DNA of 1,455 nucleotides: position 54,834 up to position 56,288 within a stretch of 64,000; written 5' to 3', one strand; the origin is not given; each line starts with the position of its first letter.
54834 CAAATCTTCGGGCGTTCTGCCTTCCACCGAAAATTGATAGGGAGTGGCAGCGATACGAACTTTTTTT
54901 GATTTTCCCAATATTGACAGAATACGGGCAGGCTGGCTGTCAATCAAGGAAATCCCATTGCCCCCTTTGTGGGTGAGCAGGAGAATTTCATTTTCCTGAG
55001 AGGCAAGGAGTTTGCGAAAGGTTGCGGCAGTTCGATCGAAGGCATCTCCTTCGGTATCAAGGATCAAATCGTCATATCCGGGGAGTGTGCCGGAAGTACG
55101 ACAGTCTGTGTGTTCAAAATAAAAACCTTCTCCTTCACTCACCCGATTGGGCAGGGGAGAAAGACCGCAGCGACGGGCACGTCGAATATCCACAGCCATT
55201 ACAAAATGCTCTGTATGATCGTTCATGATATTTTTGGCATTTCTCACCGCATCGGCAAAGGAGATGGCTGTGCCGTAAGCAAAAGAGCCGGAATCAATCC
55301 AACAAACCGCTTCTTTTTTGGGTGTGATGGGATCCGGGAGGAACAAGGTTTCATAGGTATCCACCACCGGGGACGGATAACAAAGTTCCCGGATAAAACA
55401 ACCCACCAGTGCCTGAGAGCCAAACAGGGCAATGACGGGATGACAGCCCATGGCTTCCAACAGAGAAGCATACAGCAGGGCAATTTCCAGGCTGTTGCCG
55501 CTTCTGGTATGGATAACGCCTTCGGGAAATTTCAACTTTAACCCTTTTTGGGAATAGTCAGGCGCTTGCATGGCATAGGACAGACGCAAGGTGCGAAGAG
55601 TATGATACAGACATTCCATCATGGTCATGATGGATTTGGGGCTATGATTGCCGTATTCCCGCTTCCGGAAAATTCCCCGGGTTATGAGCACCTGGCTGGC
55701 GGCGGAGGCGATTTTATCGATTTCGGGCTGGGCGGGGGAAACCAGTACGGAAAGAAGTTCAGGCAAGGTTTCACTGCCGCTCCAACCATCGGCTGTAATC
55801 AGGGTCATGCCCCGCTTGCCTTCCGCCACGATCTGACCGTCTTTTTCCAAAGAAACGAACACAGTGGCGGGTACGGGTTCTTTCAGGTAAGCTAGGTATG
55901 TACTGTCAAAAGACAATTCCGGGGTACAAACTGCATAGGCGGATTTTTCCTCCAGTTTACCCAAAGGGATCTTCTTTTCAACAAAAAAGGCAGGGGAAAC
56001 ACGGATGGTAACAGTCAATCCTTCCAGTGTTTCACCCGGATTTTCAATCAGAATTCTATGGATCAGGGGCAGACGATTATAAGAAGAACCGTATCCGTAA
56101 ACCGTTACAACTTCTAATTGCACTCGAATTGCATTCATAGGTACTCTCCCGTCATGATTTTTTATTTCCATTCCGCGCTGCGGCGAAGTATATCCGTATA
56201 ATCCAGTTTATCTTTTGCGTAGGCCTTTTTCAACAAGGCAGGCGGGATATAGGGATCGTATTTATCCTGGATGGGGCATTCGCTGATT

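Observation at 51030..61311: Four-gene TerB / DUF2791-type ATPase / Lhr-like helicase / giant DUF4011 helicase-nuclease-like operon: a Shango-like core coupled to an Hhe-like fourth gene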

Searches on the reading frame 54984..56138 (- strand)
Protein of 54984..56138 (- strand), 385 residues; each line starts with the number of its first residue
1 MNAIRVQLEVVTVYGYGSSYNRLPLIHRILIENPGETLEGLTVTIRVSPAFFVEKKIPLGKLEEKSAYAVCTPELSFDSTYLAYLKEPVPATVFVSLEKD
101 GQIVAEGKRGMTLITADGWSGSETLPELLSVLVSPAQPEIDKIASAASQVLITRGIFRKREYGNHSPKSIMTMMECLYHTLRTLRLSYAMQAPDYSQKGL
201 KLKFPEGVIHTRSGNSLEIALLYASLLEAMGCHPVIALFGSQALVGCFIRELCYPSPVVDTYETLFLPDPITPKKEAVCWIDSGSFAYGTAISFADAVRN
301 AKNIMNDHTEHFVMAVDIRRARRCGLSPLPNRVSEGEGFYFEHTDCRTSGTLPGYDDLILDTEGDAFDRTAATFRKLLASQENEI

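Call 41: search_protein_families(library=pfam, alignment_id=A4, max_evalue=1)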
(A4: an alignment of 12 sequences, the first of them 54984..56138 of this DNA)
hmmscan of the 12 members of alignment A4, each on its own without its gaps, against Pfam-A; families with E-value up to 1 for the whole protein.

A. member 1, window:54984-56138:- (385 aa): 0 families

B. families by the number of members that match (of 12 scanned): 4 families
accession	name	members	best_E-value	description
PF01841.26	Transglut_core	4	0.0025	Transglutaminase-like superfamily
PF13369.12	Transglut_core2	3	0.0085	Transglutaminase-like superfamily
PF04473.18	DUF553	1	0.0078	Transglutaminase-like domain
PF09674.15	DUF2400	1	0.15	Protein of unknown function (DUF2400)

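Call 46: predict_structure(alignment_id=A4)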
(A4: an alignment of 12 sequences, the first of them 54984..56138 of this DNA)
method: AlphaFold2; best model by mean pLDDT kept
length: 385 residues; sequences in the alignment: 12
mean_pLDDT: 84.4   pTM: 0.85
mean pLDDT of the five models: 84.4, 84.3, 82.9, 82.4, 81.1
residues with pLDDT >= 90: 195; 70-90: 134; 50-70: 35; < 50: 21
segments of 3 or more residues with pLDDT < 50: 348-365, 383-385
pLDDT, mean of each block of 10 residues (from residue 1): 84 91 88 89 96 93 88 88 92 96 94 93 89 94 90 68 73 93 87 80 93 93 95 93 91 88 82 79 86 91 91 93 89 80 63 41 48 63 44
secondary structure, 60 per line:
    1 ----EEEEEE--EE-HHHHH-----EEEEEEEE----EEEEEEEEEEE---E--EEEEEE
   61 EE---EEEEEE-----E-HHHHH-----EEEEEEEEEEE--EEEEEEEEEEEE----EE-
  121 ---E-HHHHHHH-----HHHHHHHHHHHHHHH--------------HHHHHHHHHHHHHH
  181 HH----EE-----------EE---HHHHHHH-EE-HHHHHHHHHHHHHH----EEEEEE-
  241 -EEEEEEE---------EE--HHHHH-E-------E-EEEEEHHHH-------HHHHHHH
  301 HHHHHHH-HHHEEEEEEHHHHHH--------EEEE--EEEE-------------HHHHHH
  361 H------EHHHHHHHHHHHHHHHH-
elements in order: E5-10 H16-20 E26-33 E38-48 E55-62 E66-71 H79-83 E89-99 E102-113 H126-132 H138-152 H167-182 H205-211 H216-229 E234-239 E242-248 H262-266 E278-282 H283-286 H294-307 E312-317 H318-323 E332-335 E338-341 H355-361 H369-384

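Call 49: fold_search(model_id=the predicted structure, library=pdb)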
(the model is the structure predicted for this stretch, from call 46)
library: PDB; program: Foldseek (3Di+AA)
matches with E <= 10: 1658; with E <= 0.001: 57
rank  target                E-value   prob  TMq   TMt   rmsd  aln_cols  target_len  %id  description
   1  2jhz_A                1.4e-04  1.00  0.21  0.51   8.5       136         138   10  CRYSTAL STRUCTURE OF RHOGDI E155S, E157S MUTANT (released 2007-05-08)
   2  9bc2_A                1.9e-04  1.00  0.20  0.12   3.8       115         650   14  Transglutaminase 2 - Open State (released 2024-07-03)
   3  2jhw_A                2.1e-04  1.00  0.20  0.47   4.1       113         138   12  CRYSTAL STRUCTURE OF RHOGDI E155A, E157A MUTANT (released 2007-05-08)
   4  7e1y_A                2.3e-04  1.00  0.19  0.14   4.5       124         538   14  Staphylothermus marinus amylopullulanase -SmApu (released 2022-02-09)
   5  1ggt_A                2.6e-04  1.00  0.20  0.11   4.6       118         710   14  THREE-DIMENSIONAL STRUCTURE OF A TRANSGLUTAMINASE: HUMAN BLOOD COAGULATION FACTOR XIII (released 1995-07-31)
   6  1ft0_A                2.8e-04  1.00  0.21  0.53   4.2       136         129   12  CRYSTAL STRUCTURE OF TRUNCATED HUMAN RHOGDI K113A MUTANT (released 2001-05-02)
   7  8dhe_A                2.8e-04  1.00  0.19  0.12   6.4       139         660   13  Tannerella forsythia beta-glucuronidase (mL1) (released 2023-05-17)
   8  2jhx_A                2.9e-04  1.00  0.18  0.44   3.6        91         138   11  CRYSTAL STRUCTURE OF RHOGDI E155H, E157H MUTANT (released 2007-05-08)
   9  2jhs                  3.1e-04  1.00  0.21  0.50   8.3       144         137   10  CRYSTAL STRUCTURE OF RHOGDI K135H,K138H,K141H MUTANT (released 2007-05-08)
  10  1kmt_A                3.3e-04  1.00  0.18  0.44   3.5        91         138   12  Crystal structure of RhoGDI Glu(154,155)Ala mutant (released 2002-12-11)
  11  5z1a                  3.3e-04  1.00  0.19  0.12   4.8       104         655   12  The crystal structure of Bacteroides fragilis beta-glucuronidase in complex with uronic isofagomine (released 2018-12-12)
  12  1ft3_B                3.3e-04  1.00  0.19  0.46   4.3       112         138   10  CRYSTAL STRUCTURE OF TRUNCATED RHOGDI K141A MUTANT (released 2001-05-02)
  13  8dhe_C                3.3e-04  0.97  0.20  0.12  18.6       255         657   11  Tannerella forsythia beta-glucuronidase (mL1) (released 2023-05-17)
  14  5mhm_B                3.5e-04  1.00  0.18  0.10   4.8       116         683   13  FXIIIa in complex with the inhibitor ZED1630 (released 2017-12-20)
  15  6zjv                  3.5e-04  1.00  0.19  0.08   8.8       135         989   11  Cold-adapted beta-D-galactosidase from Arthrobacter sp. 32cB mutant D207A (released 2020-08-05)
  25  3isr_B                4.8e-04  0.77  0.19  0.24  17.8       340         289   11  The Crystal Structure of a Putative Cysteine Protease from Cytophaga hutchinsonii to 1.9A (released 2009-09-08)
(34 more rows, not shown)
